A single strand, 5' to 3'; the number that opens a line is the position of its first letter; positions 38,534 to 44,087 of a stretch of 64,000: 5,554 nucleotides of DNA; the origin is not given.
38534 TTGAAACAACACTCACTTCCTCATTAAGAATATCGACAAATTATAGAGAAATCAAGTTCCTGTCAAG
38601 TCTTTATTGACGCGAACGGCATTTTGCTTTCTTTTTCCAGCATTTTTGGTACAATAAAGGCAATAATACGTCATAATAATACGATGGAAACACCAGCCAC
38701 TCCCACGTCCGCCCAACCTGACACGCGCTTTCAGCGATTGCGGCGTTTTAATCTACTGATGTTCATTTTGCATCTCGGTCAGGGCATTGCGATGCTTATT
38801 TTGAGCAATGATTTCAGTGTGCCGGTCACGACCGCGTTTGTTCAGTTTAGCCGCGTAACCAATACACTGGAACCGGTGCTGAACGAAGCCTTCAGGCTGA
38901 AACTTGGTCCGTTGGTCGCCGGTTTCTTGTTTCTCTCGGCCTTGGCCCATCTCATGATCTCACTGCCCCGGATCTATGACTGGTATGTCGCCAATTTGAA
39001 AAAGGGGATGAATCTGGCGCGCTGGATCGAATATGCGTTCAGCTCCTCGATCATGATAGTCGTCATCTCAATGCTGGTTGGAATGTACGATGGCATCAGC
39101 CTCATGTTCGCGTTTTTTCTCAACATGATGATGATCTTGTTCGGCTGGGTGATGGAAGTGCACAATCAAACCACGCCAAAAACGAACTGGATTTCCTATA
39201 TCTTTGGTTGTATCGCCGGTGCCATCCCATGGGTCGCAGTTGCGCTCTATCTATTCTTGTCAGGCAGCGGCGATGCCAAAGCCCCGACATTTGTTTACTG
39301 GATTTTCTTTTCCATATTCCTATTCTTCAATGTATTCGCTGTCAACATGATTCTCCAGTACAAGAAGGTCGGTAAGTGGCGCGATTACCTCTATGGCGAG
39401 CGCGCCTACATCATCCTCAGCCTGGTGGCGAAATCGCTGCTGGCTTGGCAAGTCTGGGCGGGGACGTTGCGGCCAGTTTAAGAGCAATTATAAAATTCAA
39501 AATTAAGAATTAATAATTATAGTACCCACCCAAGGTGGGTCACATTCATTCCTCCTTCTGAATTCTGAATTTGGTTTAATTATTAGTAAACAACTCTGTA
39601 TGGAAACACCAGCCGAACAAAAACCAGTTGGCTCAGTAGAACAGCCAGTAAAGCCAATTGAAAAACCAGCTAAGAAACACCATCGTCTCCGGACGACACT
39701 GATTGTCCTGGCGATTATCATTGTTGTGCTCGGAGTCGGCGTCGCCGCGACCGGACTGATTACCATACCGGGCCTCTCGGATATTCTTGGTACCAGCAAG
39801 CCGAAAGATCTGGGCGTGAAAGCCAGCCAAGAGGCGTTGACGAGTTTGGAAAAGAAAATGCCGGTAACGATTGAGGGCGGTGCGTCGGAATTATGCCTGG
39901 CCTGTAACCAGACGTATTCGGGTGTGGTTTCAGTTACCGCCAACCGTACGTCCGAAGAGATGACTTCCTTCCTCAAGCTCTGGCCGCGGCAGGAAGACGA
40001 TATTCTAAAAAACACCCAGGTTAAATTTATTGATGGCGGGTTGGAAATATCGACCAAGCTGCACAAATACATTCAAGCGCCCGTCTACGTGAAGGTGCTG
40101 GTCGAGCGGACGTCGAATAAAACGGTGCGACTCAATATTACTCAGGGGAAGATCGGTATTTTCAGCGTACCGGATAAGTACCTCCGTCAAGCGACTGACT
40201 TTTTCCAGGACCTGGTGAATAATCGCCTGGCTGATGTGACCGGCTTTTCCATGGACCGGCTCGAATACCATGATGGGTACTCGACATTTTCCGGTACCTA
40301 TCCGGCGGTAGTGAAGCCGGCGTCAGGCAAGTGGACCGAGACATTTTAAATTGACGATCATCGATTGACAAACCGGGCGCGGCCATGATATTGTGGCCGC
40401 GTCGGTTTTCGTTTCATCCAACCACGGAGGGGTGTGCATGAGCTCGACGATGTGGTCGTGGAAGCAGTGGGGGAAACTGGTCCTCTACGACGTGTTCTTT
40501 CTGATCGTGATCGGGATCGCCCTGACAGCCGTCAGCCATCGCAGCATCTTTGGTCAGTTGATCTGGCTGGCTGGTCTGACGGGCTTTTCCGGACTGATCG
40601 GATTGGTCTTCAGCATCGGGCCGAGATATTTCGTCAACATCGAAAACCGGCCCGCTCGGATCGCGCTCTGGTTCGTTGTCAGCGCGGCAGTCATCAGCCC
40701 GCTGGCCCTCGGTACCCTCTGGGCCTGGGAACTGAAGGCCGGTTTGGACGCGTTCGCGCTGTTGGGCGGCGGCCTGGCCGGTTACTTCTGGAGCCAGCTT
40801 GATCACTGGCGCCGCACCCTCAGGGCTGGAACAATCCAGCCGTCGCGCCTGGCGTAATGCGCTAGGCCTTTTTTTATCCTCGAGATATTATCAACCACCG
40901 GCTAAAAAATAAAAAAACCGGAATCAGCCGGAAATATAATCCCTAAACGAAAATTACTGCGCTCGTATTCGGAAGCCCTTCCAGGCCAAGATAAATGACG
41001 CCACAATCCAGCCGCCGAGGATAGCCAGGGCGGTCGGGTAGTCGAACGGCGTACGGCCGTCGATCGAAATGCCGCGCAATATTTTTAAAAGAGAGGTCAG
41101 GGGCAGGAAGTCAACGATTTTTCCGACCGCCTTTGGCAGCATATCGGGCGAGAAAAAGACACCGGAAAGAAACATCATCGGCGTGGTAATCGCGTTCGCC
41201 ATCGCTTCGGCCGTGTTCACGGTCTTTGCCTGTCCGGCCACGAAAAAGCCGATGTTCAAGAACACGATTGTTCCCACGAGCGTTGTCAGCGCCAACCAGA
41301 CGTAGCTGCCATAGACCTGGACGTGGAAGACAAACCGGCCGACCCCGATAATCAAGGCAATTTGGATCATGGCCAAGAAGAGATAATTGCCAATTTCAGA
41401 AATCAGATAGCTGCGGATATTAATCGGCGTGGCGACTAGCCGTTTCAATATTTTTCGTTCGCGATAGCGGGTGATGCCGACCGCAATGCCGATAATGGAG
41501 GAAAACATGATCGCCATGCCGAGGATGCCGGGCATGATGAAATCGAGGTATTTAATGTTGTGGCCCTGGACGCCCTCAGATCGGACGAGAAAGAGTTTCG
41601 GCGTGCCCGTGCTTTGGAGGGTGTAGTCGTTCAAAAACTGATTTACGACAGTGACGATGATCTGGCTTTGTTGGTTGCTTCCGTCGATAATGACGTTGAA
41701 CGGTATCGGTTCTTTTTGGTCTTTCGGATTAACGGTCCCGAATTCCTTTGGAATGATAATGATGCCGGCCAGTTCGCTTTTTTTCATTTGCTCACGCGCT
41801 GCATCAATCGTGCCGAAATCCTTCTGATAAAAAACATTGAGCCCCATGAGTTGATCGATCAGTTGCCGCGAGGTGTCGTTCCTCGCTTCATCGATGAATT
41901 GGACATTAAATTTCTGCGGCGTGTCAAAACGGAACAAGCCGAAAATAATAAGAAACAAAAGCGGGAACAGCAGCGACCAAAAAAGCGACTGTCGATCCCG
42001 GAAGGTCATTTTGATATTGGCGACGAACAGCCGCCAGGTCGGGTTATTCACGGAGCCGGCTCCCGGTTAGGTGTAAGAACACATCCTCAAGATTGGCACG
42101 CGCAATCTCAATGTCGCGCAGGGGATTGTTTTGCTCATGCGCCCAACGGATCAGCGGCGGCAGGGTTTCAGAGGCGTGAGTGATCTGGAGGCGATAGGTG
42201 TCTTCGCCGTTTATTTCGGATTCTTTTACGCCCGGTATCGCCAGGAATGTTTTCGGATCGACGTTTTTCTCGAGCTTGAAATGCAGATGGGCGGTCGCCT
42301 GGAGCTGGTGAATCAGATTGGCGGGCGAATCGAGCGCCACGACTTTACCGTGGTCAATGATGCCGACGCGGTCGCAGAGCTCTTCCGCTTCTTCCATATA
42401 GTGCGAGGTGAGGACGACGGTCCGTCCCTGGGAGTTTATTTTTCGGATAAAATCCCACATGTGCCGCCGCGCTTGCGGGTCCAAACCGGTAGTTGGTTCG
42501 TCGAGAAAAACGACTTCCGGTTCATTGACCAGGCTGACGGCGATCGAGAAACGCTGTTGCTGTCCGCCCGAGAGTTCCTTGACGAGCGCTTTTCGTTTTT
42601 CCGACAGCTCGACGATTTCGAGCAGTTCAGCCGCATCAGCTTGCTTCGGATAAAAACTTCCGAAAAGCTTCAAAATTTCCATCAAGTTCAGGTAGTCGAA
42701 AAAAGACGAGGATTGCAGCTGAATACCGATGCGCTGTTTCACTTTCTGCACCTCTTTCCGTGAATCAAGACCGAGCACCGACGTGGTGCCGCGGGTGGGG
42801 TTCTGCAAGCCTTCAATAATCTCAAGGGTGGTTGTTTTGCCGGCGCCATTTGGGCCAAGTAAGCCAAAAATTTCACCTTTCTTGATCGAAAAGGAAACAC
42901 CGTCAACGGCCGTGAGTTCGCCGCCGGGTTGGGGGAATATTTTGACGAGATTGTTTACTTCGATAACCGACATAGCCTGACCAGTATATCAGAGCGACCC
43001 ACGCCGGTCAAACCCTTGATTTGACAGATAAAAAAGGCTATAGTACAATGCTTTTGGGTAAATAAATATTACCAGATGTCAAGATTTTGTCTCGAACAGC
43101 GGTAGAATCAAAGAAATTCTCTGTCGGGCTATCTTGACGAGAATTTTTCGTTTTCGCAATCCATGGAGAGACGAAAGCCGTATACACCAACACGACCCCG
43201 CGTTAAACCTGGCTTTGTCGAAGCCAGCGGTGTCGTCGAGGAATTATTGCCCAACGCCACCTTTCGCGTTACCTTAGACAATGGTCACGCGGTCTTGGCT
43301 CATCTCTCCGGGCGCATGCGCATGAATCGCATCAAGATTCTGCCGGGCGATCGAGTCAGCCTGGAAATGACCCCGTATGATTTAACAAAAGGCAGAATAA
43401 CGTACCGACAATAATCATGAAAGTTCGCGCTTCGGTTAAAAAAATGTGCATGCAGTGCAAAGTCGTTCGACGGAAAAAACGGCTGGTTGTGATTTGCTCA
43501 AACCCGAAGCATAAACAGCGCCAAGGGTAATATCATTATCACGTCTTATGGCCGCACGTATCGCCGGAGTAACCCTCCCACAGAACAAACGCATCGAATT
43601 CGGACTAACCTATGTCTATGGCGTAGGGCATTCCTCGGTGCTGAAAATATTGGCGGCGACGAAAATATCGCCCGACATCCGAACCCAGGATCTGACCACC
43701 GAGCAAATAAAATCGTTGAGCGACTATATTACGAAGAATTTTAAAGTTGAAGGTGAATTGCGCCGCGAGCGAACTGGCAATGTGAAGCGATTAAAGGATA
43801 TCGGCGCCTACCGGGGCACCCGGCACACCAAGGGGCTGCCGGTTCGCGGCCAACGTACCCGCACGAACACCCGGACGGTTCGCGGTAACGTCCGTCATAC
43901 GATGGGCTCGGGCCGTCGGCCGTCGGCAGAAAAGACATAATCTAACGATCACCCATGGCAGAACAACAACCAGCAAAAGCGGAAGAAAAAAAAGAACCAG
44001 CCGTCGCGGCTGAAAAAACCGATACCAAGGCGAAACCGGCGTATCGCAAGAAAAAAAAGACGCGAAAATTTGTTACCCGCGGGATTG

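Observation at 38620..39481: Heliorhodopsin gene with conserved retinal-binding lysine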

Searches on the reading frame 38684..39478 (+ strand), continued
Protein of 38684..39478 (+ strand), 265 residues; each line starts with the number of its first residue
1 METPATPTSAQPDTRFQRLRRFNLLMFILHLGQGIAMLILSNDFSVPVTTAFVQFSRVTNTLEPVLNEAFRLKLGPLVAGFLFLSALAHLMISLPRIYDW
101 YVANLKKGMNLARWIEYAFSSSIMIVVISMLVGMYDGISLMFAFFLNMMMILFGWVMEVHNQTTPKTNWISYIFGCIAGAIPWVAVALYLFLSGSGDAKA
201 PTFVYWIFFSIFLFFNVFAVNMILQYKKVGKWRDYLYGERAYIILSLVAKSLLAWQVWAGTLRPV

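Call 24: search_solved_structures(query=window:38684-39478:+, show_alignments=4, max_evalue=1e-50)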
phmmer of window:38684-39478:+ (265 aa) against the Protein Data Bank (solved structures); distinct sequences matched with E-value up to 1e-50: 5.
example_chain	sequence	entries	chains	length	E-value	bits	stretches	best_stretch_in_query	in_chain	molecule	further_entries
6is6_A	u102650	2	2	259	8.8e-79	267.9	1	13-265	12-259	heliorhodopsin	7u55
7clj_A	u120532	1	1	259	2.1e-78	266.6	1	13-265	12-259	heliorhodopsin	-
9ljj_A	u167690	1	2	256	4.1e-62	213.2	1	15-264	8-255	Heliorhodopsin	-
6su3_X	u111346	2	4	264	4.6e-62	213.1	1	15-264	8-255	48C12 heliorhodopsin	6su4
6uh3_A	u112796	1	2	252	4.5e-61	209.8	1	16-262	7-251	Heliorhodopsin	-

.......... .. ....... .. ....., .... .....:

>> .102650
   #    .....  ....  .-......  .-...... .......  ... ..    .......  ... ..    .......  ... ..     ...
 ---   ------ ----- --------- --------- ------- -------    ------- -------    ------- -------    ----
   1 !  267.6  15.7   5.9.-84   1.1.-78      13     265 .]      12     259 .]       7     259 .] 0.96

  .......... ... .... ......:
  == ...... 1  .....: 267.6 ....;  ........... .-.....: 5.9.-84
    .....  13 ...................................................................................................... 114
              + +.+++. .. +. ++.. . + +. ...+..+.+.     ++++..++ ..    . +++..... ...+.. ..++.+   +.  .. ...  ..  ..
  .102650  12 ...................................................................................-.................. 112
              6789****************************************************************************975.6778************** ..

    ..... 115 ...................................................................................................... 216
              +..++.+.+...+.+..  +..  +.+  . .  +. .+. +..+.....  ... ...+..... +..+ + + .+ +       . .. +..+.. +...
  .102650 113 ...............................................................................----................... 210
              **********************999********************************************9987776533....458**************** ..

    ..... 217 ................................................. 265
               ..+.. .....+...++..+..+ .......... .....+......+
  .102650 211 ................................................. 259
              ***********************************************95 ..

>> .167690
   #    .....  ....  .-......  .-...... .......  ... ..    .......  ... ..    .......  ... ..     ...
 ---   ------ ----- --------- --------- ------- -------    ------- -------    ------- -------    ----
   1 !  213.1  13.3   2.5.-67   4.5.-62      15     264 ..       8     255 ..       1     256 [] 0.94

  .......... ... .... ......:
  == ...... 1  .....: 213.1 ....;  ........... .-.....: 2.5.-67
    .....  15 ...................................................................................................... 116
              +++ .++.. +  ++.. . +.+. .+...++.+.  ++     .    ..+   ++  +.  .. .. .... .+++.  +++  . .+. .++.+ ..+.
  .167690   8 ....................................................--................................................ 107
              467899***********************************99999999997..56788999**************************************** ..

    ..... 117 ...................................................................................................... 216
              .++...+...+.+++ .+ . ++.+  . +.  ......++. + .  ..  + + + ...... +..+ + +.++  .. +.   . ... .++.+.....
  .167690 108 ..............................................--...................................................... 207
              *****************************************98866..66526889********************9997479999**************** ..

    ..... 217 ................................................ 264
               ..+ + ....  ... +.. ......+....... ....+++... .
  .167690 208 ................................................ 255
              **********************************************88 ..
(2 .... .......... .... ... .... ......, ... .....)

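Call 33: predict_structure(alignment_id=A1)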
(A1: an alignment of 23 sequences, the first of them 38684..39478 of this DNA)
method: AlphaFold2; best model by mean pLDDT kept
length: 265 residues; sequences in the alignment: 23
mean_pLDDT: 82.1   pTM: 0.79
mean pLDDT of the five models: 82.1, 80.5, 80.3, 78.6, 74.1
residues with pLDDT >= 90: 68; 70-90: 168; 50-70: 16; < 50: 13
segments of 3 or more residues with pLDDT < 50: 1-11
pLDDT, mean of each block of 10 residues (from residue 1): 43 77 94 93 87 87 87 91 93 91 82 85 89 86 91 85 80 81 85 78 81 81 62 68 86 84 54
secondary structure, 60 per line:
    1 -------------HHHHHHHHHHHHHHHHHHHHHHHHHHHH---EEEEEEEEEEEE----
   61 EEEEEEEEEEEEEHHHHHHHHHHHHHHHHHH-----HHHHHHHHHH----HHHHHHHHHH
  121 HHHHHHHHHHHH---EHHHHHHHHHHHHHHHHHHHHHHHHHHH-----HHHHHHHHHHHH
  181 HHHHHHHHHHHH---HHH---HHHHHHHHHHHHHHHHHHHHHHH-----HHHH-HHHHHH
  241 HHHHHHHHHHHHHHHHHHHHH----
elements in order: H14-41 E45-56 E61-73 H74-91 H97-106 H111-132 H137-163 H169-192 H202-224 H230-233 H235-261
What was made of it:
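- On Heliorhodopsin (Pfam PF18761 / NCBIfam NF038020): AF2 pLDDT 82 with 7 helices and strands at 45-56 and 61-73 (call 33).
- AF2 model with seven helices (H14-41, 74-91, 111-132, 137-163, 169-192, 202-224, 235-261) and a beta-hairpin at 45-73 (call 33).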

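Call 37: fold_search(library=pdb, model_id=the predicted structure)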
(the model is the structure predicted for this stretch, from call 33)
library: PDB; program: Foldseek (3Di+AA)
matches with E <= 10: 369; with E <= 0.001: 10
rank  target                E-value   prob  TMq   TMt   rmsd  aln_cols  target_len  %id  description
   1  6is6                  6.5e-18  1.00  0.84  0.89   2.6       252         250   52  Crystal structure of Thermoplasmatales archaeon heliorhodopsin (released 2019-09-25)
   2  7u55                  8.2e-18  1.00  0.83  0.89   2.8       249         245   53  Crystal structure of Thermoplasmatales archaeon heliorhodopsin at pH 4.5 (released 2022-09-07)
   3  7clj                  1.7e-17  1.00  0.84  0.88   2.7       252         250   52  Crystal structure of Thermoplasmatales archaeon heliorhodopsin E108D mutant (released 2020-09-02)
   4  6su3_A                3.1e-15  1.00  0.82  0.85   3.3       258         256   43  Crystal structure of the 48C12 heliorhodopsin in the violet form at pH 8.8 (released 2019-12-11)
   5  9ljj_A                1.1e-14  1.00  0.83  0.86   3.1       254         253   44  cryo-EM structure of a nanobody bound heliorhodopsin (released 2025-02-12)
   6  6su4_A                2.0e-14  1.00  0.83  0.86   2.8       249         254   44  Crystal structure of the 48C12 heliorhodopsin in the blue form at pH 4.3 (released 2019-12-11)
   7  6su3_X                2.1e-14  1.00  0.82  0.84   2.7       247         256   43  Crystal structure of the 48C12 heliorhodopsin in the violet form at pH 8.8 (released 2019-12-11)
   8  6su4_X                3.4e-14  1.00  0.83  0.87   3.0       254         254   44  Crystal structure of the 48C12 heliorhodopsin in the blue form at pH 4.3 (released 2019-12-11)
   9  6uh3_A                6.8e-14  1.00  0.82  0.87   2.8       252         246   43  Crystal structure of bacterial heliorhodopsin 48C12 (released 2019-12-04)
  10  6uh3_B                1.4e-13  1.00  0.81  0.87   2.8       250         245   43  Crystal structure of bacterial heliorhodopsin 48C12 (released 2019-12-04)
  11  7q37                  2.9e-03  1.00  0.54  0.64   6.3       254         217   15  Crystal structure of proton pump MAR rhodopsin pressurized with krypton (released 2022-04-27)
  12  9cdc                  3.0e-03  1.00  0.60  0.65   9.0       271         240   15  Kalium channelrhodopsin 1 C110A mutant from Hyphochytrium catenoides, Dark State (released 2025-02-19)
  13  8rss                  5.1e-03  1.00  0.53  0.62   6.5       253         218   15  Crystal structure of marine actinobacteria clade rhodopsin (MAR) in the O* state (released 2025-04-02)
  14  7aky                  5.1e-03  1.00  0.52  0.60   8.1       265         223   11  Crystal structure of the viral rhodopsin OLPVR1 in P21212 space group (released 2020-11-25)
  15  5awz                  5.4e-03  1.00  0.58  0.65   7.4       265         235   15  Crystal Structure of the Cell-Free Synthesized Membrane Protein, Acetabularia Rhodopsin I, at 1.57 angstrom (released 2015-08-26)
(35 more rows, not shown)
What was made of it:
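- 38684..39481 (+): Heliorhodopsin coding sequence (265 aa plus TAA stop). AF2 model pLDDT 82; Foldseek match to 6is6 with TM 0.84/0.89 (calls 33, 37).
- On Heliorhodopsin (Pfam PF18761 / NCBIfam NF038020): The first 10 matches are all HeRs (call 37).
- Type-1 rhodopsins follow at TM 0.5-0.6 (call 37).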

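Call 48: list_cluster_members(proteins=[window:38684-39478:+])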
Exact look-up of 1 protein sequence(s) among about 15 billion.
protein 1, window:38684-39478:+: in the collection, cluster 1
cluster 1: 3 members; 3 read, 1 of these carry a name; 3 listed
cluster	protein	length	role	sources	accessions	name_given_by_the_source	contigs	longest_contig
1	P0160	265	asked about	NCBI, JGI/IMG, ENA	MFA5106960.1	MAG: heliorhodopsin HeR [Patescibacteria group bacterium]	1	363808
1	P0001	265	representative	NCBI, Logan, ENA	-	-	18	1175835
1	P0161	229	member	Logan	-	-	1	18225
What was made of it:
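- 38684..39481 (+): Identical to GenBank MFA5106960.1 (call 48).
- The exact protein is GenBank MFA5106960.1, 'heliorhodopsin HeR [Patescibacteria group bacterium]' (call 48).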

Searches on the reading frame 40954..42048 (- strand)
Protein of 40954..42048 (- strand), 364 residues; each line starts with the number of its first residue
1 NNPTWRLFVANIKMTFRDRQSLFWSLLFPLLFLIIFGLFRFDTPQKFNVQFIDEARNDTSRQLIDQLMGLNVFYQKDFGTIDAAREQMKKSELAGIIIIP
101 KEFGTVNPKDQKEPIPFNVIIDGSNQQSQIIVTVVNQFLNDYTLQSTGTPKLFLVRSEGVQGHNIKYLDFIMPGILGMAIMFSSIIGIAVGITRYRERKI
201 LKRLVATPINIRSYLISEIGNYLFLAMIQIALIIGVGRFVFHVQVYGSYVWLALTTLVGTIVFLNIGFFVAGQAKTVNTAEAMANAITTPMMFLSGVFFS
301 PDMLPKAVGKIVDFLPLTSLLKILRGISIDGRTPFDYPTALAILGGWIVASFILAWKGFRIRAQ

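Call 9: search_protein_families(library=pfam, proteins=[window:40954-42048:-], max_evalue=0.01)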
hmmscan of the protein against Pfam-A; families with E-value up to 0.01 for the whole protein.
window:40954-42048:- (364 aa): 3 families
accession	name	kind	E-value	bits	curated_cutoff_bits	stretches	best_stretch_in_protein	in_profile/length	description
PF12698.13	ABC2_membrane_3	-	1.3e-40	140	31.6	1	20-357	2-347/347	ABC-2 family transporter protein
PF01061.29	ABC2_membrane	-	2.9e-25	89.5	26.9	1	162-327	51-209/211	ABC-2 type transporter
PF03379.19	CcmB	-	0.00065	19.6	24.9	1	162-329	38-199/215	CcmB protein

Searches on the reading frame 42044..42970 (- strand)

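Call 9: search_protein_families(library=pfam, proteins=[window:42044-42970:-], max_evalue=0.01)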
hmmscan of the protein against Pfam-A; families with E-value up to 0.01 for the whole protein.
window:42044-42970:- (308 aa): 8 families
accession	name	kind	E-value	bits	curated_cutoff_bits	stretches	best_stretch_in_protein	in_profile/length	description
PF00005.33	ABC_tran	-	5.9e-31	108.3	25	1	23-161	2-137/137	ABC transporter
PF13304.12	AAA_21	-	3.3e-14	54.1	27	2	101-190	184-298/304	AAA domain, putative AbiEii toxin, Type IV TA system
PF13175.12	AAA_15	-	4.9e-06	26.9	32.1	0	150-190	328-369/374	AAA ATPase domain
PF13732.12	DrrA1-3_C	-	9.9e-06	26.6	27.4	1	231-301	15-80/81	ATP-binding protein DrrA1-3-like, C-terminal domain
PF02463.25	SMC_N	-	6.9e-05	22.8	40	0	114-199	118-209/220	RecF/RecN/SMC N terminal domain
PF13479.12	AAA_24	-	0.0025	18.1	27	0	167-198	106-137/195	AAA domain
PF13558.12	SbcC_Walker_B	-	0.0063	17.2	27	0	148-176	61-89/90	SbcC/RAD50-like, Walker B motif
PF13604.12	AAA_30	-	0.007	16.6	27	0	34-84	20-69/191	AAA domain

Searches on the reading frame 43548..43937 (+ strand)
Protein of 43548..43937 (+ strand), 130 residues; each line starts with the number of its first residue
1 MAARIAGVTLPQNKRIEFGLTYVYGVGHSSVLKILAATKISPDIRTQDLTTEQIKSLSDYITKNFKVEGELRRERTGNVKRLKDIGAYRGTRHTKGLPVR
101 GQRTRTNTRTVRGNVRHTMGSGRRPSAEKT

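Call 9: search_protein_families(library=pfam, proteins=[window:43548-43937:+], max_evalue=0.01)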
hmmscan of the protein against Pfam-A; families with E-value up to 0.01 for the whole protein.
window:43548-43937:+ (130 aa): 1 family
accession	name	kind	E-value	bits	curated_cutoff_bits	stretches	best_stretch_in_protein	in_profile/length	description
PF00416.27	Ribosomal_S13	-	2.6e-28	99.4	31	1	4-110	1-128/128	Ribosomal protein S13/S18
